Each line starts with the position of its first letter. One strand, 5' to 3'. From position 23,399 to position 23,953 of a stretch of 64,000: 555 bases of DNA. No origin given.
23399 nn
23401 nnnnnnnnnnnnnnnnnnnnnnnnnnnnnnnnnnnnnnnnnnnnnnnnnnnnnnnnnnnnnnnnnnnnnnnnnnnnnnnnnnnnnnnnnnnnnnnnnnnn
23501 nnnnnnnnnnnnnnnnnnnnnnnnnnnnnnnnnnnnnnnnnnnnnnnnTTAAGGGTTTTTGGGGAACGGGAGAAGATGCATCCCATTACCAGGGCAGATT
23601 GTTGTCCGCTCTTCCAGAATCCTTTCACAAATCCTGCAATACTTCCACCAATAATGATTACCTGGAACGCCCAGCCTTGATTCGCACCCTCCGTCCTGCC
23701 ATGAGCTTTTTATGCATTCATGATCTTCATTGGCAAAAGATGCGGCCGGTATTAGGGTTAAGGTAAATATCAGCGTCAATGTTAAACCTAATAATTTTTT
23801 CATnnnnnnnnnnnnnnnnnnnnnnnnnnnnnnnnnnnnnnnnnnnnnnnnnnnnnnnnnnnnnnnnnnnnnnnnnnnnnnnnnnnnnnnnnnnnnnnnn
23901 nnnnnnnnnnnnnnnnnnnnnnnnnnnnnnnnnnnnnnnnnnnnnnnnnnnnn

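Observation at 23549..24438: Tandem paralogs encoding a small secreted Cys/His/Trp-rich protein of unrecognised family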

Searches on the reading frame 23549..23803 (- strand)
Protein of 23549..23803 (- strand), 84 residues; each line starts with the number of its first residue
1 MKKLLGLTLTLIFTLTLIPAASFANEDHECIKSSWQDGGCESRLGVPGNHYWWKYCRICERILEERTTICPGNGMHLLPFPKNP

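Call 5: search_protein_families(library=pfam, proteins=[window:23552-23803:-], max_evalue=10)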
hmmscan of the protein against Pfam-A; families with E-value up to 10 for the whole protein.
seq(84 aa): 0 families

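Call 6: search_protein_families(library=ncbifam, proteins=[window:23552-23803:-], max_evalue=10)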
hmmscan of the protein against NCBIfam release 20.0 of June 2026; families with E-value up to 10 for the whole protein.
seq(84 aa): 0 families

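Call 10: find_homologous_proteins(query=window:23552-23803:-, max_evalue=1)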
Query seq(84 aa) (84 aa): 2 proteins with E <= 1 among 4 candidates.
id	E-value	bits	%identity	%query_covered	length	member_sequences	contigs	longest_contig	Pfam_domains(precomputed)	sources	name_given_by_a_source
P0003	1.7e-54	199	100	100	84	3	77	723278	-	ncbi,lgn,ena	-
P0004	3.0e-42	160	80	99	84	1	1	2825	-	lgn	-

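Call 13: find_encoding_contigs(protein=P0004, flank=3000)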
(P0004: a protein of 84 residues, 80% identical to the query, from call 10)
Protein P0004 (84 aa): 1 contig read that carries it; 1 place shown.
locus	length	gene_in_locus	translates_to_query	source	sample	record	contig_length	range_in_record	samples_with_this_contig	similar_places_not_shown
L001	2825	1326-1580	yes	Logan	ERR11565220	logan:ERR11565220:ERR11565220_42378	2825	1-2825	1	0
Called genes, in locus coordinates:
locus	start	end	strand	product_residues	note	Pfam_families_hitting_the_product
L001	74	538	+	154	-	PF00383:dCMP_cyt_deam_1, PF14437:MafB19-deam, PF14439:Bd3614-deam (weak)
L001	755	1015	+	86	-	-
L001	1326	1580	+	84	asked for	-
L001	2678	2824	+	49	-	?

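Call 14: find_encoding_contigs(protein=P0003, flank=6000, max_places=6)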
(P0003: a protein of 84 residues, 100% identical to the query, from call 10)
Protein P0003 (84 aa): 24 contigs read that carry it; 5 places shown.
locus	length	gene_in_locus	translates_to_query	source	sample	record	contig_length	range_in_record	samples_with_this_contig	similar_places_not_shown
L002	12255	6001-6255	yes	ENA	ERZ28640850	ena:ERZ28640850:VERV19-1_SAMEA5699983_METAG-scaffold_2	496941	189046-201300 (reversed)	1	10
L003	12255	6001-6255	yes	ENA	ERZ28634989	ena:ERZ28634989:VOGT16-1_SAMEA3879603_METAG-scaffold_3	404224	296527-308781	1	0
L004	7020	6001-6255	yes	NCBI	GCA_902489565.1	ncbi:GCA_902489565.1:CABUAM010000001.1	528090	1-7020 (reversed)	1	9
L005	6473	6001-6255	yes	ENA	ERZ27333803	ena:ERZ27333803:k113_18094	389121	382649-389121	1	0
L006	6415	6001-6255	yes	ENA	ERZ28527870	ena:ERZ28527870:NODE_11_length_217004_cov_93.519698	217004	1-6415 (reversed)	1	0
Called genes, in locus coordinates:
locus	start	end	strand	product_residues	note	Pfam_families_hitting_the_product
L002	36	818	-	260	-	PF00702:Hydrolase, PF13344:Hydrolase_6, PF13419:HAD_2 (weak), PF13242:Hydrolase_like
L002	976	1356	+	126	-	PF01475:FUR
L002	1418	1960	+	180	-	PF02915:Rubrerythrin, PF23458:DUF7130 (weak), PF21349:RUBY_RBDX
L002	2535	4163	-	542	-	PF00118:Cpn60_TCP1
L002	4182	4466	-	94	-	PF00166:Cpn10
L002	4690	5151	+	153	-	PF00383:dCMP_cyt_deam_1, PF14437:MafB19-deam, PF14439:Bd3614-deam (weak)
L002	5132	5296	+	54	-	-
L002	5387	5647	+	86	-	-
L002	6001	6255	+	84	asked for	-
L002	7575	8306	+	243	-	PF04239:DUF421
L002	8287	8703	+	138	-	PF14276:DUF4363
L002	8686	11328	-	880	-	PF00133:tRNA-synt_1, PF09334:tRNA-synt_1g, PF13603:tRNA-synt_1_2, PF09334:tRNA-synt_1g (weak), PF08264:Anticodon_1, PF10458:Val_tRNA-synt_C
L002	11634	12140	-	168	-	PF17032:Zn_ribbon_15 (faint), PF18912:DZR_2 (faint), PF13248:Zn_ribbon_3 (faint), PF24463:DUF7577 (weak), PF12773:DZR, PF13240:Zn_Ribbon_1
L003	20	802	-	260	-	PF00702:Hydrolase, PF13344:Hydrolase_6, PF13419:HAD_2 (weak), PF13242:Hydrolase_like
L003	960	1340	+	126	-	PF01475:FUR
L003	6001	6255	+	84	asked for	-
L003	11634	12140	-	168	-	PF17032:Zn_ribbon_15 (faint), PF18912:DZR_2 (faint), PF13248:Zn_ribbon_3 (faint), PF24463:DUF7577 (weak), PF12773:DZR, PF13240:Zn_Ribbon_1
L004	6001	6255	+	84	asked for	-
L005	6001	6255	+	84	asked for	-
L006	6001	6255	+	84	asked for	-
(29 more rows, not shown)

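Call 20: find_related_loci(query=A1, collection=genome_contigs, flank=6000)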
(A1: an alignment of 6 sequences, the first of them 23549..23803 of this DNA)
Query A1 (84 aa) in genome_contigs; peptide patterns used: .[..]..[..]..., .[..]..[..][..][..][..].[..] (x = any residue, [..] = any of these).
381 stretches matched a pattern, but none encodes a relative of the query by tblastn (E <= 1e-3).

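Call 22: search_protein_representatives(alignment_id=A1)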
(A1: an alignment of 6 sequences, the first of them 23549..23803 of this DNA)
Query: 6 sequences, 84 profile positions. Proteins with E-value up to 0.001 (for the whole library): 7; up to 1e-10: 3; up to 1e-30: 2. The best 7 are listed.
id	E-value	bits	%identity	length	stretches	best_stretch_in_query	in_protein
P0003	5.8e-48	177.1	-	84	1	1-84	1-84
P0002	1.2e-45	169.7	-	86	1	1-84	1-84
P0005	8.6e-11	58.0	-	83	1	1-75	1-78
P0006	5.6e-07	45.7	-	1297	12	47-79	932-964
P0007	5.9e-06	42.5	-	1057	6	24-52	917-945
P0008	7.8e-06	42.1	-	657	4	29-66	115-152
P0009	9.7e-06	41.8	-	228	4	42-73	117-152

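Call 24: search_protein_families(library=pfam, proteins=[P0005, P0008, P0009, P0006], max_evalue=0.1)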
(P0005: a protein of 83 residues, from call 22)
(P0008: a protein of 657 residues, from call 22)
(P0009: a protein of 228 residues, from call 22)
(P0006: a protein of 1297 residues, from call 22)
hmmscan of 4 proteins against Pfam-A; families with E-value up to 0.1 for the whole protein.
P0005 (83 aa): 0 families

P0008 (657 aa): 7 families
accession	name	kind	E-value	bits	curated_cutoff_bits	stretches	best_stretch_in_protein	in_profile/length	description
PF02368.24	Big_2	-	2.3e-29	101.6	22.8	3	580-653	3-78/79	Bacterial Ig-like domain (group 2)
PF22359.2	Big-like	-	1.1e-14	54.8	27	2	532-574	6-47/48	Bacterial Ig-like domain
PF21461.3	HL_N-beta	-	3.7e-11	43.1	27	2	450-485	19-54/57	Hyaluronate lyase, N-terminal beta-sheet domain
PF20578.4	aBig_2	-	6.4e-05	23.1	27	1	519-569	27-77/89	Atrophied bacterial Ig domain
PF18658.7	zf-C2H2_12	-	0.00092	19.3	27.3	0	290-301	21-32/64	Spin-doc zinc-finger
PF22967.3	Ig_NUP210_1st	-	0.00096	19.7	27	0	443-492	29-80/92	NUP210 Ig-like domain 1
PF23486.1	Ig_TMEM132_5th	-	0.007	16.9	28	0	614-647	88-121/137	TMEM132 fifth domain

P0009 (228 aa): 2 families
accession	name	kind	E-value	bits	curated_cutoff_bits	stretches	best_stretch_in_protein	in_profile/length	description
PF07975.18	C1_4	-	0.00048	20.7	28.9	0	38-52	38-52/55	TFIIH C1-like domain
PF07936.17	Defensin_4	-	0.034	14.5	20.6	0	149-158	5-14/34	Potassium-channel blocking toxin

P0006 (1297 aa): 16 families
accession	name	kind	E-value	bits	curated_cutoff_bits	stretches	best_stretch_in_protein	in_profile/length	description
PF13240.11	Zn_Ribbon_1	-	1.3e-72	238.2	25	14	1017-1038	2-23/23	zinc-ribbon domain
PF12773.13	DZR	-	6.8e-50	167.4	27.3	11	1117-1181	1-45/45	Double zinc ribbon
PF17032.10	Zn_ribbon_15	-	3.4e-40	137.1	28.9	10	643-664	52-73/73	zinc-ribbon family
PF18912.6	DZR_2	-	2.8e-33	114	27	9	864-893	19-49/56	Double zinc ribbon domain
PF24460.1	DUF7575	-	4.9e-32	109.4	28.5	2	275-300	2-27/28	Domain of unknown function (DUF7575)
PF10005.14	Zn_ribbon_DZR_6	-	7.3e-20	71.9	23.4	0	278-307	3-32/93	zinc-ribbon domain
PF13248.11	Zn_ribbon_3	-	8e-18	63.7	27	2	276-300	2-26/26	zinc-ribbon domain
PF01641.26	SelR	-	6.8e-17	61.9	24.9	0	1141-1195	11-67/116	SelR domain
PF16919.11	PknG_rubred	-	2.3e-10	40.7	28.5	0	1165-1185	27-47/74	Protein kinase G rubredoxin domain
PF14446.12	Prok-RING_1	-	2e-09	37.7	29.1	0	1014-1037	4-29/54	Prokaryotic RING finger family 1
PF03854.20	zf-P11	-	2.7e-06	27.4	25.6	0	1162-1184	23-45/50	P-11 zinc finger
PF14803.11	Zn_ribbon_Nudix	-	4.3e-05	23.8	25.6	0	292-309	2-19/34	Nudix N-terminal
PF22747.2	Zn_ribbon_DUF2089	-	0.0019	18.7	27.6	1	279-300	1-22/32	DUF2089 zinc ribbon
PF00130.28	C1_1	-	0.01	16.1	26.5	0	787-813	9-38/53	Phorbol esters/diacylglycerol binding domain (C1 domain)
PF04423.19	Rad50_zn_hook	-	0.045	14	24.3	0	278-289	21-32/52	Rad50 zinc hook motif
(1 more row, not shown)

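Call 25: find_encoding_contigs(protein=P0005, flank=6000)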
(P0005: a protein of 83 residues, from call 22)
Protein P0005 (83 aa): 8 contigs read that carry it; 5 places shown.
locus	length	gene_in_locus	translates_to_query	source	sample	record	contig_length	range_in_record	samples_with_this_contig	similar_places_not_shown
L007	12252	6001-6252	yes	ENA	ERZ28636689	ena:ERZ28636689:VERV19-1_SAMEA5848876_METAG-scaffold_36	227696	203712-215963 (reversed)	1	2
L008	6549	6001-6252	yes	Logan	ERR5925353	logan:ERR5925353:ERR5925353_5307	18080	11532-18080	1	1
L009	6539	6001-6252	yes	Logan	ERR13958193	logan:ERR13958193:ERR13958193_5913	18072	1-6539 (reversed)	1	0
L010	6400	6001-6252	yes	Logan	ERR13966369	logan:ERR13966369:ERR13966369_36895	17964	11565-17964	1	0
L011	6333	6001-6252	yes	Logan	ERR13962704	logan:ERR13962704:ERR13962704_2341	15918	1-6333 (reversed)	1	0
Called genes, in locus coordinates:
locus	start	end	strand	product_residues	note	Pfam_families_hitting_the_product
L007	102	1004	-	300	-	PF00389:2-Hacid_dh, PF02826:2-Hacid_dh_C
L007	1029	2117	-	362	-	PF00266:Aminotran_5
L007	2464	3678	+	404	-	PF02274:ADI, PF19420:DDAH_eukar (weak)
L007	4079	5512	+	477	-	PF01266:DAO, PF13450:NAD_binding_8 (weak), PF00355:Rieske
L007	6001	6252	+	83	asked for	-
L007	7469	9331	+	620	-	PF25778:DUF7948 (weak), PF24517:CBM96, PF06848:Disaggr_repeat (faint)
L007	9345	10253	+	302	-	-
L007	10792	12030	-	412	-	PF03033:Glyco_transf_28, PF06722:EryCIII-like_C (weak)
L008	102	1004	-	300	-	PF00389:2-Hacid_dh, PF02826:2-Hacid_dh_C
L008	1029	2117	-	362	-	PF00266:Aminotran_5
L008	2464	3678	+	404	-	PF02274:ADI, PF19420:DDAH_eukar (weak)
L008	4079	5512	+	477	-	PF01266:DAO, PF13450:NAD_binding_8 (weak), PF00355:Rieske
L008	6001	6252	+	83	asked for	-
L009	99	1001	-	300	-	PF00389:2-Hacid_dh, PF02826:2-Hacid_dh_C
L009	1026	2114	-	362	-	PF00266:Aminotran_5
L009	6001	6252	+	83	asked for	-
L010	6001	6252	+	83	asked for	-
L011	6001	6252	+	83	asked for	-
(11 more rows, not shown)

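Call 34: search_solved_structures(query=A3, max_evalue=10, show_alignments=3)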
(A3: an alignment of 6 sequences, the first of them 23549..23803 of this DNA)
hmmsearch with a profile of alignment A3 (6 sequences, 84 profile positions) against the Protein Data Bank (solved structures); distinct sequences matched with E-value up to 10: 5.
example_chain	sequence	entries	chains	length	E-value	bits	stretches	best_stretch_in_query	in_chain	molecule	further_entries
4aup_A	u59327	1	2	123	0.11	16.2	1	16-57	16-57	PHOSPHOLIPASE A2 GROUP XIII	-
4xyd_B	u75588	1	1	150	0.57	13.9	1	21-67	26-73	NorC-like protein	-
9m4r_A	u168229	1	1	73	1.1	13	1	23-59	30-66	PHD finger protein ING1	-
2jmi_A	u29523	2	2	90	1.6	12.5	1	26-58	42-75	Protein YNG1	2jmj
8bel_E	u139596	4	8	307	2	12.2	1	16-62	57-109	Cytochrome c1 2, heme protein, mitochondrial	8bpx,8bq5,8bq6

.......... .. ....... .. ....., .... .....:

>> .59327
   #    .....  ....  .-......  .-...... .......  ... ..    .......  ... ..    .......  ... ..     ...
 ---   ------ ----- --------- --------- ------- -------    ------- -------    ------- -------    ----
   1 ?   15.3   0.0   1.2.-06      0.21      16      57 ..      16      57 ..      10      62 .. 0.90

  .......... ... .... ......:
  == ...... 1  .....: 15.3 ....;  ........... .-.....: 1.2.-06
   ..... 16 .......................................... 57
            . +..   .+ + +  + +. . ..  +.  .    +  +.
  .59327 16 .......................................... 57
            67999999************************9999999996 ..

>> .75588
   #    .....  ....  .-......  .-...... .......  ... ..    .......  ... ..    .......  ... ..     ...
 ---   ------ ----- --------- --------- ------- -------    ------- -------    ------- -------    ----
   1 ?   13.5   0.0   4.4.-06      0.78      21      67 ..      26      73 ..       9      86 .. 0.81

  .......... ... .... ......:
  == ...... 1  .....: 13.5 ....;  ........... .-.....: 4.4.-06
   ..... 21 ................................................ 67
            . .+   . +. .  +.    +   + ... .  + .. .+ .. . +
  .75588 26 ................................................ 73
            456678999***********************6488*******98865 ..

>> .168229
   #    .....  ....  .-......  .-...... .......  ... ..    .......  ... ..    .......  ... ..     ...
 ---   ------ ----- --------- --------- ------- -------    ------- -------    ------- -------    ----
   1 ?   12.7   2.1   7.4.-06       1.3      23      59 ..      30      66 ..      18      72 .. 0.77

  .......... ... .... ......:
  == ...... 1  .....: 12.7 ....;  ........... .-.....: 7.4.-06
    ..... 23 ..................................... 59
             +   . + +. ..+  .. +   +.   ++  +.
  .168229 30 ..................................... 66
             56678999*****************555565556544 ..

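Call 36: predict_structure(alignment_id=A3)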
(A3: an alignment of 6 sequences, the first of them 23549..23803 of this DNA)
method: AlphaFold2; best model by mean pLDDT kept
length: 84 residues; sequences in the alignment: 6
mean_pLDDT: 72.8   pTM: 0.50
mean pLDDT of the five models: 72.8, 72.2, 71.4, 71.1, 69.3
residues with pLDDT >= 90: 4; 70-90: 42; 50-70: 36; < 50: 2
segments of 3 or more residues with pLDDT < 50: none
pLDDT, mean of each block of 10 residues (from residue 1): 59 58 59 85 87 87 88 68 52
secondary structure, 60 per line:
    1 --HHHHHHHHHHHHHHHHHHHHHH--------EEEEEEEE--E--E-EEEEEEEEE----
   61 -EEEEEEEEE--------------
elements in order: H3-24 E33-40 E48-56 E62-70

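Call 53: find_related_loci(query=A1, collection=metagenome_contigs, flank=5000)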
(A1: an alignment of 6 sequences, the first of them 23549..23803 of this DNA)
Query A1 (84 aa) in metagenome_contigs; peptide patterns used: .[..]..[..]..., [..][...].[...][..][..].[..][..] (x = any residue, [..] = any of these).
200 stretches matched a pattern; 1 encode a relative of the query (tblastn E <= 1e-3); 1 distinct loci.
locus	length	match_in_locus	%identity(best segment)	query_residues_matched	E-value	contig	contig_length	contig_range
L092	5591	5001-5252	56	1-84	2e-30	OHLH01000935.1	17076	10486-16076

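Call 54: find_related_loci(query=A1, collection=viral_contigs, flank=5000)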
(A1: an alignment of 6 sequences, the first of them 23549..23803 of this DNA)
Query A1 (84 aa) in viral_contigs; peptide patterns used: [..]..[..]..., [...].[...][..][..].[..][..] (x = any residue, [..] = any of these).
43 stretches matched a pattern, but none encodes a relative of the query by tblastn (E <= 1e-3).

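Call 76: search_protein_families(library=ncbifam, proteins=[P0008, P0005], max_evalue=0.1)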
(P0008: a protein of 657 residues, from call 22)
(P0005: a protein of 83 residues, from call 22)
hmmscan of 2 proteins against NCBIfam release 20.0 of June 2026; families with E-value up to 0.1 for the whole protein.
P0008 (657 aa): 1 family
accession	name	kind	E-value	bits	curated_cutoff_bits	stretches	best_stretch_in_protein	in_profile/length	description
NF003161.0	PRK04136.1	equivalog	5.6e-07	29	54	0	310-328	8-26/49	50S ribosomal protein L40e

P0005 (83 aa): 1 family
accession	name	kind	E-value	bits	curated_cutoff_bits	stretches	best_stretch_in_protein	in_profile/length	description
NF033939.0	DESULF_POR1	subfamily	0.066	11.9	250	1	1-27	1-27/454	outer membrane homotrimeric porin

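Call 77: search_protein_families(library=phrogs, proteins=[window:23549-23803:-, P0005], max_evalue=0.1)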
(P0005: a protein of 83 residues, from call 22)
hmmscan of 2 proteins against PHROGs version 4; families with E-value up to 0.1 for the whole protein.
window:23549-23803:- (84 aa): 0 families

P0005 (83 aa): 1 family
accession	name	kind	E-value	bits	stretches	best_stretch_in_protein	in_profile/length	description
phrog_19268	-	unknown function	0.0083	17.4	0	27-50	14-35/58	-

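Call 85: list_cluster_members(proteins=[P0003, P0001, P0005, P0008])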
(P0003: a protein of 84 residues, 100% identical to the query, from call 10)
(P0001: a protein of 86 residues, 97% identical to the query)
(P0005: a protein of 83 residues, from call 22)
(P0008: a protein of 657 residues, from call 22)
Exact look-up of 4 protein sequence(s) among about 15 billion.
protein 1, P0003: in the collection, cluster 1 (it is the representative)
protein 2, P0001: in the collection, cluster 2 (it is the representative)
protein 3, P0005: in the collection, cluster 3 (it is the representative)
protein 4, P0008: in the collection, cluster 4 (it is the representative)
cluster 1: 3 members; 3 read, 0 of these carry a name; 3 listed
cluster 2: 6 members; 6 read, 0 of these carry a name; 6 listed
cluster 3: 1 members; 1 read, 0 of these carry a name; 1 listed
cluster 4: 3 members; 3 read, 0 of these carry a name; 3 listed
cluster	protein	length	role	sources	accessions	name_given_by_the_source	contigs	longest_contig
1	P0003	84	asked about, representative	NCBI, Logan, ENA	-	-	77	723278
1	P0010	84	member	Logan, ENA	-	-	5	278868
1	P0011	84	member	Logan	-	-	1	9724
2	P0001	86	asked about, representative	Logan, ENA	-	-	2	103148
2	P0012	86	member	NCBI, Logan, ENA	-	-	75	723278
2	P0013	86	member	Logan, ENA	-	-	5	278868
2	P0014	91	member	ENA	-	-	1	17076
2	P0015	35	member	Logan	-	-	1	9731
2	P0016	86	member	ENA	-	-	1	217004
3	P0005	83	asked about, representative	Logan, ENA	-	-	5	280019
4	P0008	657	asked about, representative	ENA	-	-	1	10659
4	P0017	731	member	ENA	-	-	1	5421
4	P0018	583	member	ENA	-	-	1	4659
